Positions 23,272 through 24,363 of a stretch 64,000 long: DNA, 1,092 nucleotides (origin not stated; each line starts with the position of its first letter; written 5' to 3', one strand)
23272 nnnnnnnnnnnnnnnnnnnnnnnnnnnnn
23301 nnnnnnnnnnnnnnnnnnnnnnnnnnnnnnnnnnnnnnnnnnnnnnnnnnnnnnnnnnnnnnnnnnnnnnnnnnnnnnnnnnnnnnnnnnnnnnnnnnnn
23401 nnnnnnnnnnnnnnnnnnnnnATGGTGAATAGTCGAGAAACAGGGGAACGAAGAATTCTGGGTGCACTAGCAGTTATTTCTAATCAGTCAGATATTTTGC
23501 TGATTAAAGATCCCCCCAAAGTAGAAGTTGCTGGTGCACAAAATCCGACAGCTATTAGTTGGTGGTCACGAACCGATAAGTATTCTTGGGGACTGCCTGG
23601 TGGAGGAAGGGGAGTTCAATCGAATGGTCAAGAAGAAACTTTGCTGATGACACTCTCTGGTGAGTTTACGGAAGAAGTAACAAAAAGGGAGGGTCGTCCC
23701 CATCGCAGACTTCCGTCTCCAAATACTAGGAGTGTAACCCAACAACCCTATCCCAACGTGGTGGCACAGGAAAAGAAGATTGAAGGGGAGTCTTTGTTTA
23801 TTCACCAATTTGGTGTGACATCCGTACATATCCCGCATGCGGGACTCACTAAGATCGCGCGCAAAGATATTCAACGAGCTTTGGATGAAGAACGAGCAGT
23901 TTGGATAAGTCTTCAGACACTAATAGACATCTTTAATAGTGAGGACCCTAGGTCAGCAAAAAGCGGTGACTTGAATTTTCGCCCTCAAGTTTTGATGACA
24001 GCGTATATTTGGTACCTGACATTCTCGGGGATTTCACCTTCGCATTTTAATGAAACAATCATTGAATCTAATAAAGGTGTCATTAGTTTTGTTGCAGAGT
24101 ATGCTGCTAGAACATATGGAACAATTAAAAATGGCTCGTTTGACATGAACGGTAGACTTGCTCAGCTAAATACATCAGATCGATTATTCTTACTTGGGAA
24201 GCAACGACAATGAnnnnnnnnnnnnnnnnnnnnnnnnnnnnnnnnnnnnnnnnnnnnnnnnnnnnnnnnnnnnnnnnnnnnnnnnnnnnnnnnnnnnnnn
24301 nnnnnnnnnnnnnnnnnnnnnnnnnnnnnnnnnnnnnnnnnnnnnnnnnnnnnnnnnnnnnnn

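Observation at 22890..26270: idi, Nudix-like, isopentenyl-phosphate kinase, Nudix and uppS operon-like block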

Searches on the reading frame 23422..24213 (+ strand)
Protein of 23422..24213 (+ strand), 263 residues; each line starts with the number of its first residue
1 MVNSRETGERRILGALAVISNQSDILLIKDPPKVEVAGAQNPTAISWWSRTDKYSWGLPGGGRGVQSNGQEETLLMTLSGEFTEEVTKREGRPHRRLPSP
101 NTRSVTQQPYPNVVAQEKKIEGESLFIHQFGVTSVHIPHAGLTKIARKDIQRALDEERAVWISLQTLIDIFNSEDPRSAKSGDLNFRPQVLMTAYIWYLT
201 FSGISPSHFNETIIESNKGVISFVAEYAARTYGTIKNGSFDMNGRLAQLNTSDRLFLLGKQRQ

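Call 3: search_protein_families(library=pfam, proteins=[window:23422-24213:+], max_evalue=0.01)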
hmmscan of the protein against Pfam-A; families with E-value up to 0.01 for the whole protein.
window:23422-24213:+ (263 aa): 0 families

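Call 4: search_protein_families(library=ncbifam, proteins=[window:23422-24213:+], max_evalue=0.01)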
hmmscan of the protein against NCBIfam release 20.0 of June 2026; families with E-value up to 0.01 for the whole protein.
window:23422-24213:+ (263 aa): 0 families

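Call 12: find_homologous_proteins(query=window:23422-24213:+, max_evalue=0.001)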
Query window:23422-24213:+ (263 aa): 5 proteins with E <= 0.001 among 561 candidates.
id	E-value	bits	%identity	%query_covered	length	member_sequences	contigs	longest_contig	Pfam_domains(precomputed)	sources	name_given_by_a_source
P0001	9.7e-115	400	69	100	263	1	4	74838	-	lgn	-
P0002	2.3e-107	376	96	69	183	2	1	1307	-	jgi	jgi:hypothetical protein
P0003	3.8e-29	120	47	55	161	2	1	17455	-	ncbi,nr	ncbi:hypothetical protein KBD71_02725, partial [Candidatus Woesebacteria bacterium]|nr:hypothetical 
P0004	1.1e-15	76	32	98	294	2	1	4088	-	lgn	-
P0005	2.0e-14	72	32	93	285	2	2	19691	-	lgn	-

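Call 13: find_encoding_contigs(protein=P0001, flank=10000, max_places=3)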
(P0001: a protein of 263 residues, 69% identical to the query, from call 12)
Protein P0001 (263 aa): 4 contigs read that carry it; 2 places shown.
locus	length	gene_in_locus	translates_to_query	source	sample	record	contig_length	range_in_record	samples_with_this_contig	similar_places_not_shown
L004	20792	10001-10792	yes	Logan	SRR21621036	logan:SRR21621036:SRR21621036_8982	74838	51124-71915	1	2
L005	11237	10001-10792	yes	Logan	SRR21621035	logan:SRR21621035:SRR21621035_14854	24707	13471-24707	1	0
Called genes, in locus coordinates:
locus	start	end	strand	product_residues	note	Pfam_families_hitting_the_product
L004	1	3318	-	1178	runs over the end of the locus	-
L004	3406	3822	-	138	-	-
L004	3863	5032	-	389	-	PF09594:GT87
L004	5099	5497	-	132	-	PF18895:T4SS_pilin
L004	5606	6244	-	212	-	-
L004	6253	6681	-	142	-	PF18895:T4SS_pilin (weak)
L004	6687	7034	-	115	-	PF18895:T4SS_pilin (weak)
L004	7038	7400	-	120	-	-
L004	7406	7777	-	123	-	PF18895:T4SS_pilin (weak)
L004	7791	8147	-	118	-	PF18895:T4SS_pilin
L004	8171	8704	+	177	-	PF07638:Sigma70_ECF (faint), PF04542:Sigma70_r2, PF08281:Sigma70_r4_2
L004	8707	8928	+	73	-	-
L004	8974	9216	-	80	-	-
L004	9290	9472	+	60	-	-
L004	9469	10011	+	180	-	PF00293:NUDIX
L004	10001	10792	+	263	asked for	-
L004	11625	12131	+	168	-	PF00293:NUDIX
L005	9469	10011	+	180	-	PF00293:NUDIX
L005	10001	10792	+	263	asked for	-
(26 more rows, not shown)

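Call 14: find_encoding_contigs(protein=P0005, flank=10000, max_places=3)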
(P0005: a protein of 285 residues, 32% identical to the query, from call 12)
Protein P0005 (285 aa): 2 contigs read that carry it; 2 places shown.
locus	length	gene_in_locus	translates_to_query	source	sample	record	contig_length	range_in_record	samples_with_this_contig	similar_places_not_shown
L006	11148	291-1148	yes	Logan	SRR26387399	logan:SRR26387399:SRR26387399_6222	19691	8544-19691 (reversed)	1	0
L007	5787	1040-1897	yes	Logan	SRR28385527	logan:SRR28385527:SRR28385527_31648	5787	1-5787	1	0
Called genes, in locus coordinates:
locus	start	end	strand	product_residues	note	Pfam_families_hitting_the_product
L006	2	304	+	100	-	?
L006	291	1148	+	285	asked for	-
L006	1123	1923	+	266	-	PF00696:AA_kinase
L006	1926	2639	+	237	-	PF01255:Prenyltransf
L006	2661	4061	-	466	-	-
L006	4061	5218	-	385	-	PF18895:T4SS_pilin (weak)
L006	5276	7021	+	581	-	PF08486:SpoIID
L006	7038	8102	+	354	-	PF02463:SMC_N, PF13175:AAA_15, PF13476:AAA_23, PF13304:AAA_21 (faint)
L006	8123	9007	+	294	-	PF01256:Carb_kinase, PF08543:Phos_pyr_kin (weak), PF02110:HK (weak)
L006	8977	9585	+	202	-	PF00156:Pribosyltran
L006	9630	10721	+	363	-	PF02661:Fic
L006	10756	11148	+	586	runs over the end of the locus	PF04675:DNA_ligase_A_N, PF01068:DNA_ligase_A_M, PF04679:DNA_ligase_A_C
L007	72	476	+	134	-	-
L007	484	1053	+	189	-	PF00293:NUDIX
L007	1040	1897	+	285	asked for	-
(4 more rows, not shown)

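Call 15: find_encoding_contigs(protein=P0003, flank=10000, max_places=3)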
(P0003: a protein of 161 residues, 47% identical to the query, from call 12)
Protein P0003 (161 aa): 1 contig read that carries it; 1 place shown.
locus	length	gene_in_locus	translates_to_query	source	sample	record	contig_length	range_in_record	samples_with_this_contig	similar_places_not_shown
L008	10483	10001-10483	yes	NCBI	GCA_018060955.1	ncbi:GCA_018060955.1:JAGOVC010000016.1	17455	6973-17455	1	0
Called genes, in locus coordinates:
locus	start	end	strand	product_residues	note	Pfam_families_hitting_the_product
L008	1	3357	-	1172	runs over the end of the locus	-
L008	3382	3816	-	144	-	PF18895:T4SS_pilin (weak)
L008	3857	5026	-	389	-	PF09594:GT87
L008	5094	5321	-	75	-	PF18895:T4SS_pilin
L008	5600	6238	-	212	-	-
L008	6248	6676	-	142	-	PF18895:T4SS_pilin (weak)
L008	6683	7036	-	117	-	PF18895:T4SS_pilin (weak)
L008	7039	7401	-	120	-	-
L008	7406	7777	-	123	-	PF18895:T4SS_pilin (weak)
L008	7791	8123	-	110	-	PF18895:T4SS_pilin (weak)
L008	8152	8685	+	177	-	PF07638:Sigma70_ECF (faint), PF04542:Sigma70_r2 (weak), PF08281:Sigma70_r4_2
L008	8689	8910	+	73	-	-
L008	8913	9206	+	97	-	-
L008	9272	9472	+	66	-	-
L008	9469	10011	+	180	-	PF00293:NUDIX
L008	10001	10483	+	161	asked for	?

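Call 26: predict_structure(alignment_id=A1)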
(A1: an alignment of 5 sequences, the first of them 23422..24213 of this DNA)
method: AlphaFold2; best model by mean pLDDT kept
length: 263 residues; sequences in the alignment: 5
mean_pLDDT: 35.5   pTM: 0.32
mean pLDDT of the five models: 35.5, 34.2, 33.9, 32.5, 31.1
residues with pLDDT >= 90: 0; 70-90: 0; 50-70: 11; < 50: 252
segments of 3 or more residues with pLDDT < 50: 1-206, 219-263
pLDDT, mean of each block of 10 residues (from residue 1): 26 26 26 29 27 27 39 40 34 27 31 38 37 32 36 32 36 41 38 45 49 52 46 35 34 41 31
secondary structure, 60 per line:
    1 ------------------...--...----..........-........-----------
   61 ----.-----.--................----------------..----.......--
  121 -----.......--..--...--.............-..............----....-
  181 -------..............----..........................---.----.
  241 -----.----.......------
elements in order: E19-21 E24-26 H31-40 H42-49 H74-89 E112-118 E126-132 H144-156 H158-171 H176-179 H188-201 H206-231 H251-257

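Call 27: search_solved_structures(query=A1, max_evalue=10, show_alignments=2)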
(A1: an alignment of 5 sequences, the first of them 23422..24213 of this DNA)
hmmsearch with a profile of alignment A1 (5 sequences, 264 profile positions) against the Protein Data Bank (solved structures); distinct sequences matched with E-value up to 10: 4.
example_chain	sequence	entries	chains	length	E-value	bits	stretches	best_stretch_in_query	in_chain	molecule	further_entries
2hhp_A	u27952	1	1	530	0.28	13.7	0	54-121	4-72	Poly(A) polymerase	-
1fa0_A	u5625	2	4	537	0.29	13.6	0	54-121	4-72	POLY(A)-POLYMERASE | Poly(A) polymerase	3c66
2o1p_A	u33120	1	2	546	0.31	13.6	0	54-121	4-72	Poly(A) polymerase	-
2q66_A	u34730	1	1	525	0.77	12.3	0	108-147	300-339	Poly(A) polymerase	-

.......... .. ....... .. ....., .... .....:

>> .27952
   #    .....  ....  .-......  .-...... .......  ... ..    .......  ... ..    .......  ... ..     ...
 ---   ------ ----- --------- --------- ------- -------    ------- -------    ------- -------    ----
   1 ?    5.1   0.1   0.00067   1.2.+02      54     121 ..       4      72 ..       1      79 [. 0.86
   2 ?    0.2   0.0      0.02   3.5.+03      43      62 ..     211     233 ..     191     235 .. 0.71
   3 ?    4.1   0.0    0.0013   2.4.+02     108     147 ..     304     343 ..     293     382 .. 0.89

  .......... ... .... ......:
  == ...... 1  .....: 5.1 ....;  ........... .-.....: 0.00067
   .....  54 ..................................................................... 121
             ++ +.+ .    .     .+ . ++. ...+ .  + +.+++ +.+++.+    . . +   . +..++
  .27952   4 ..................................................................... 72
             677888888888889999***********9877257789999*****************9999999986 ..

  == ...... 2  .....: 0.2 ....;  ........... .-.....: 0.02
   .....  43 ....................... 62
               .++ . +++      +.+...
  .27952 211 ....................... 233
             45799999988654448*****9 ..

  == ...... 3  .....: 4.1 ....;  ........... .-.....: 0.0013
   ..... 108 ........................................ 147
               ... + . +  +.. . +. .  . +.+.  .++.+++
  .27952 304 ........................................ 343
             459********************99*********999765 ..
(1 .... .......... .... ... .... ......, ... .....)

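Call 28: search_protein_families(library=pfam, proteins=[window:23422-24213:+, P0001, P0004, P0005], max_evalue=10)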
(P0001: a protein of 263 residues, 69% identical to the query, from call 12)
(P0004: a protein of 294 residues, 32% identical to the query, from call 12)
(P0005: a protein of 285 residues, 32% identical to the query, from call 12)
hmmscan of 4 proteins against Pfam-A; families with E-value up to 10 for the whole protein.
window:23422-24213:+ (263 aa): 0 families

P0001 (263 aa): 0 families

P0004 (294 aa): 0 families

P0005 (285 aa): 0 families

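Call 37: search_protein_representatives(alignment_id=A1)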
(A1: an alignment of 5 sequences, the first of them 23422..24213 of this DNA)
Query: 5 sequences, 264 profile positions. Proteins with E-value up to 0.001 (for the whole library): 55; up to 1e-10: 53; up to 1e-30: 25. The best 55 are listed.
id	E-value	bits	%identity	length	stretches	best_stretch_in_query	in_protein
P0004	4.2e-106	370.5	-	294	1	3-263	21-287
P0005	2.2e-102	358.3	-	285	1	1-261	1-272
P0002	6.0e-86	304.4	-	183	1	1-181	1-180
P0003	1.5e-66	240.8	-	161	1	1-147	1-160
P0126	1.4e-52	195.0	-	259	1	7-262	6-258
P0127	4.5e-49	183.5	-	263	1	6-263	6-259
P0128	1.9e-48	181.5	-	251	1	3-263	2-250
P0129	2.2e-43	164.9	-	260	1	3-263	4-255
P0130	3.4e-43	164.3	-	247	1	8-259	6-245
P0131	1.9e-42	161.8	-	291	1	1-259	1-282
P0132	7.3e-42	159.9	-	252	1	1-259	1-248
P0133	1.8e-41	158.6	-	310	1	3-259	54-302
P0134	2.0e-40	155.2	-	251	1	13-261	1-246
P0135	2.3e-40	155.0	-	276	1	3-259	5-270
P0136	8.2e-38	146.6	-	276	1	8-263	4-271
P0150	1.4e-26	109.8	-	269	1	9-261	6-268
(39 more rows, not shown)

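Call 39: search_protein_families(library=pfam, alignment_id=A2, max_evalue=1)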
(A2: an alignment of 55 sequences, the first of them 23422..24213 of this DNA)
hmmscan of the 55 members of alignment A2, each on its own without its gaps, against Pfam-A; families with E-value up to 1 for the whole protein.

A. member 1, window:23422-24213:+ (263 aa): 0 families

B. families by the number of members that match (of 55 scanned): 27 families (the first 25 are shown)
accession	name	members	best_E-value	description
PF00293.34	NUDIX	34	4.2e-09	NUDIX domain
PF22327.2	Nudt16-like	3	0.024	U8 snoRNA-decapping enzyme-like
PF12860.13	PAS_7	1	0.0038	PAS fold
PF00009.33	GTP_EFTU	1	0.015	Elongation factor Tu GTP binding domain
PF15869.11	TolB_like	1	0.018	TolB-like 6-blade propeller-like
PF16291.11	DUF4937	1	0.018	Domain of unknown function (DUF4937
PF20502.4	DNAPKcs_CC1-2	1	0.023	DNA-dependent protein kinase catalytic subunit, CC1/2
PF25051.1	WHD_MCM8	1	0.043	MCM8 winged helix domain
PF17708.6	Gasdermin_C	1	0.045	Gasdermin PUB domain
PF20452.3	Calmod_bind_C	1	0.048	Calmodulin binding protein C-terminal domain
PF17068.10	RRG8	1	0.051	Required for respiratory growth protein 8 mitochondrial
PF09573.16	RE_TaqI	1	0.052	TaqI restriction endonuclease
PF08795.16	DUF1796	1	0.055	Putative papain-like cysteine peptidase (DUF1796)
PF11010.13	DUF2848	1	0.057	Protein of unknown function (DUF2848)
PF10888.13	DUF2742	1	0.059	Protein of unknown function (DUF2742)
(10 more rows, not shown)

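Call 41: find_encoding_contigs(protein=P0126, flank=6000, max_places=2)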
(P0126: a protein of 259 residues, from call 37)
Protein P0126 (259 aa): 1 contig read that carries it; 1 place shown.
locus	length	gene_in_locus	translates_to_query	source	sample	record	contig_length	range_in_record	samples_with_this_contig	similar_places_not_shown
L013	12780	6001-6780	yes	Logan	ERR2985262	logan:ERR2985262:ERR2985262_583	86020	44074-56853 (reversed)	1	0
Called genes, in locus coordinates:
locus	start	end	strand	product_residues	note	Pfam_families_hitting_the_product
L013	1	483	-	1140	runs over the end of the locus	-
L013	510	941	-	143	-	PF18895:T4SS_pilin (weak)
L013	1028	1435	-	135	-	PF18895:T4SS_pilin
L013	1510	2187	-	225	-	-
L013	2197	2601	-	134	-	PF18895:T4SS_pilin (faint)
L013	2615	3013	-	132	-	-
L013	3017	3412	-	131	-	PF18895:T4SS_pilin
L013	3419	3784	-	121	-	PF18895:T4SS_pilin (weak)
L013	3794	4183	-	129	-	-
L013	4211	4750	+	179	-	PF07638:Sigma70_ECF, PF04542:Sigma70_r2, PF08281:Sigma70_r4_2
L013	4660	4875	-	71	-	-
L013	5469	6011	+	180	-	PF00293:NUDIX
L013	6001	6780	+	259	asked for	-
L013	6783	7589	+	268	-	PF00696:AA_kinase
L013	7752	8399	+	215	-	PF01255:Prenyltransf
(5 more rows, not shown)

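Call 42: find_encoding_contigs(protein=P0150, flank=6000, max_places=2)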
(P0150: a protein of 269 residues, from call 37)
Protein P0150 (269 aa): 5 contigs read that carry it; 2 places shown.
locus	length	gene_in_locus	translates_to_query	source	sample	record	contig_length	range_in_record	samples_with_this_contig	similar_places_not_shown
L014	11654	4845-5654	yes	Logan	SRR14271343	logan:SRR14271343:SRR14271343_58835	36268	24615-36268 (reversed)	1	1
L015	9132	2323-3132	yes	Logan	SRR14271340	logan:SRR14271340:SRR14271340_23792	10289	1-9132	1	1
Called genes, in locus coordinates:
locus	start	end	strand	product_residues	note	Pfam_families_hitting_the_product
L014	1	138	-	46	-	?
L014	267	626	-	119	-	PF18895:T4SS_pilin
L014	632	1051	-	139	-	PF18895:T4SS_pilin (weak)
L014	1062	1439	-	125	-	PF18895:T4SS_pilin (weak)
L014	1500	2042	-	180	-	PF18895:T4SS_pilin (weak)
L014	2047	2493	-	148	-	-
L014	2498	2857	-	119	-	-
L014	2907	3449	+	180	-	PF04542:Sigma70_r2, PF08281:Sigma70_r4_2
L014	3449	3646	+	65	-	-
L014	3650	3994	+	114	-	-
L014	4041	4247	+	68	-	-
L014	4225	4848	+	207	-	PF00293:NUDIX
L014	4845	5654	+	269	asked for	-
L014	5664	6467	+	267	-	PF00696:AA_kinase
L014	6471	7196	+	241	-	PF01255:Prenyltransf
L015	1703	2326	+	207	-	PF00293:NUDIX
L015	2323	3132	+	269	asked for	-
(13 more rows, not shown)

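Call 49: predict_structure(alignment_id=A2)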
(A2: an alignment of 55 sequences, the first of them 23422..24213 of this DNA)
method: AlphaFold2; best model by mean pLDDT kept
length: 263 residues; sequences in the alignment: 55
mean_pLDDT: 91.2   pTM: 0.90
mean pLDDT of the five models: 91.2, 90.4, 90.4, 90.2, 90.0
residues with pLDDT >= 90: 206; 70-90: 42; 50-70: 9; < 50: 6
segments of 3 or more residues with pLDDT < 50: 1-4
pLDDT, mean of each block of 10 residues (from residue 1): 50 96 97 93 90 94 94 95 91 79 89 95 94 97 95 97 96 86 86 96 90 95 97 93 96 95 65
secondary structure, 60 per line:
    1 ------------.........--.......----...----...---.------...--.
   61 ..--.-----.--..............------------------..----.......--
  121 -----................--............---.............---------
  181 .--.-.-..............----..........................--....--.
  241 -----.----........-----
elements in order: E13-21 E24-30 E35-37 E55-57 E60-62 H74-87 E112-118 E126-138 H144-155 E159-163 H164-171 H188-201 H206-231 E234-237 H251-258

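Call 54: fold_search(model_id=the predicted structure, library=pdb)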
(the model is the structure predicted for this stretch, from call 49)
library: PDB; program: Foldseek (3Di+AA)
matches with E <= 10: 639; with E <= 0.001: 12
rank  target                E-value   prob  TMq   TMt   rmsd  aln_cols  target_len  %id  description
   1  3dku_B                1.2e-04  1.00  0.32  0.54   7.3       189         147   12  Crystal structure of Nudix hydrolase Orf153, ymfB, from Escherichia coli K-1 (released 2009-06-30)
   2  2rrk_MODEL_1_A        1.3e-04  1.00  0.31  0.53   6.4       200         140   16  Solution structure of the E. coli ORF135 protein (released 2012-01-18)
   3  3dku_A                1.5e-04  1.00  0.32  0.52   7.8       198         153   11  Crystal structure of Nudix hydrolase Orf153, ymfB, from Escherichia coli K-1 (released 2009-06-30)
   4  3shd_A                1.8e-04  1.00  0.34  0.57   6.4       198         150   10  Crystal structure of Nudix hydrolase Orf153, ymfB, from Escherichia coli K-1 (released 2012-06-27)
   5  3dku_D                2.5e-04  1.00  0.32  0.55   7.7       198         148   10  Crystal structure of Nudix hydrolase Orf153, ymfB, from Escherichia coli K-1 (released 2009-06-30)
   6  3dku_E                2.5e-04  1.00  0.32  0.52   7.4       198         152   11  Crystal structure of Nudix hydrolase Orf153, ymfB, from Escherichia coli K-1 (released 2009-06-30)
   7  4nfx_H                2.5e-04  1.00  0.32  0.54   8.0       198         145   11  Structure and atypical hydrolysis mechanism of the Nudix hydrolase Orf153 (YmfB) from Escherichia coli (released 2014-05-14)
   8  3dku_F                2.6e-04  1.00  0.32  0.52   7.4       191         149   12  Crystal structure of Nudix hydrolase Orf153, ymfB, from Escherichia coli K-1 (released 2009-06-30)
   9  6dt3_B                3.0e-04  1.00  0.32  0.51   7.1       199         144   12  1.2 Angstrom Resolution Crystal Structure of Nucleoside Triphosphatase NudI from Klebsiella pneumoniae in Complex with (released 2018-06-27)
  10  2b0v                  4.5e-04  1.00  0.34  0.56   6.8       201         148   13  NUDIX hydrolase from Nitrosomonas europaea. (released 2005-09-27)
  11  5r50                  8.8e-04  0.99  0.33  0.31   8.3       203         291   13  PanDDA analysis group deposition -- Crystal Structure of human NUDT22 in complex with N13371a (released 2020-07-01)
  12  5lor_A                9.4e-04  0.99  0.33  0.31   8.3       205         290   11  human NUDT22 (released 2017-08-16)
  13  1v8i                  1.2e-03  1.00  0.31  0.50   9.2       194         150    9  Crystal Structure Analysis of the ADP-ribose pyrophosphatase (released 2004-10-19)
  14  5lf9                  1.2e-03  0.99  0.34  0.32   8.0       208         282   12  Crystal structure of human NUDT22 (released 2017-08-02)
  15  6dt3_A                1.3e-03  1.00  0.37  0.60   6.7       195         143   13  1.2 Angstrom Resolution Crystal Structure of Nucleoside Triphosphatase NudI from Klebsiella pneumoniae in Complex with (released 2018-06-27)
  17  5bs6_B                1.4e-03  0.98  0.31  0.36   9.8       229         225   14  Apo structure of transcriptional factor AraR from Bacteroides thetaiotaomicron VPI (released 2015-06-17)
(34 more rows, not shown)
